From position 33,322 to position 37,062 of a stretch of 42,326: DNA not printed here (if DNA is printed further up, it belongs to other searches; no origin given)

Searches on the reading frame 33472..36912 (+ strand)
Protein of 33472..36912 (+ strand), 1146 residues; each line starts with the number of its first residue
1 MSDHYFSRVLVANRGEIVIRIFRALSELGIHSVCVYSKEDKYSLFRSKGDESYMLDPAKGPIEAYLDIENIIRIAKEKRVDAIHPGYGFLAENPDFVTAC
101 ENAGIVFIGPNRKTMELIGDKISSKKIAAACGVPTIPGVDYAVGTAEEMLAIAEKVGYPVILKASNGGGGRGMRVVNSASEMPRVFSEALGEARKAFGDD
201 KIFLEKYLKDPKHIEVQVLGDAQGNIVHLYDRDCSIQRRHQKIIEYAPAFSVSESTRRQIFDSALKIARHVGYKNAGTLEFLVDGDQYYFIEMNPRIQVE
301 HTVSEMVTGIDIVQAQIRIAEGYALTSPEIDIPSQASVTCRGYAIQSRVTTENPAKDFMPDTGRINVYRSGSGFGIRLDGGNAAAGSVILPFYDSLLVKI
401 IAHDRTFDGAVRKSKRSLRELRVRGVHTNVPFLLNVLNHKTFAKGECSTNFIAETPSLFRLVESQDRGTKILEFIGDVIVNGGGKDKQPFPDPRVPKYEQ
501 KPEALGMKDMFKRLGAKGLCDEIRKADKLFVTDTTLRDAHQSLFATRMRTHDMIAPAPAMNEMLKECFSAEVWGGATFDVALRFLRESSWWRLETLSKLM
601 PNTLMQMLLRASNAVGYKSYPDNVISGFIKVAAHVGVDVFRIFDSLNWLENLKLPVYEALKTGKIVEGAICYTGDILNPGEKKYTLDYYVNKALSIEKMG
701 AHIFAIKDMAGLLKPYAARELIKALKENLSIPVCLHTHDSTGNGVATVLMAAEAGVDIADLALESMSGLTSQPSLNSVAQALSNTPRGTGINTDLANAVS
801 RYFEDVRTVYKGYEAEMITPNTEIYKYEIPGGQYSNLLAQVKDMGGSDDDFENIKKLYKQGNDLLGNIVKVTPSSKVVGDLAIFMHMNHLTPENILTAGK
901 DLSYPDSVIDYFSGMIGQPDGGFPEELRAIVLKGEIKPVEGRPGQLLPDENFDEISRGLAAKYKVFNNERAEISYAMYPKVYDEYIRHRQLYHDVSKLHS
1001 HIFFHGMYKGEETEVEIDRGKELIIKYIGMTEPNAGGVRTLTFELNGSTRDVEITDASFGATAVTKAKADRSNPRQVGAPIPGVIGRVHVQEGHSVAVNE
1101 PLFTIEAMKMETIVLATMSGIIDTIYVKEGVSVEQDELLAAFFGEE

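Call 8: search_protein_families(library=pfam, proteins=[window:33472-36912:+], max_evalue=0.001)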
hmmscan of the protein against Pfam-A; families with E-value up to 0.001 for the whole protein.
window:33472-36912:+ (1146 aa): 9 families
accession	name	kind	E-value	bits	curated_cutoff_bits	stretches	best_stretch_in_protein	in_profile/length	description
PF02786.22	CPSase_L_D2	-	1.6e-77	260.3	19.8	1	120-326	1-209/211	Carbamoyl-phosphate synthase L chain, ATP binding domain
PF02436.23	PYC_OADA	-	7.7e-67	225.4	27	1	824-1026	1-201/201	Conserved carboxylase domain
PF00289.28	Biotin_carb_N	-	7.5e-40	136.3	25.5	1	6-115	2-110/110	Biotin carboxylase, N-terminal domain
PF02785.25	Biotin_carb_C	-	4.5e-31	107.6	32.4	1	346-453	1-107/108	Biotin carboxylase C-terminal domain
PF00682.25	HMGL-like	-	7.7e-14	52.2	29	1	693-794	148-251/260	HMGL-like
PF00364.28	Biotin_lipoyl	-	1.7e-13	50.7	22.1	1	1076-1141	2-72/73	Biotin-requiring enzyme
PF02222.28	ATP-grasp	-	4.3e-11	43.2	27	1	142-297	15-163/179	ATP-grasp domain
PF07478.18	Dala_Dala_lig_C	-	3.6e-10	40.1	24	1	146-295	25-174/204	D-ala D-ala ligase C-terminus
PF02655.19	ATP-grasp_3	-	0.0003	21.4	23.2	1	151-298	25-158/160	ATP-grasp domain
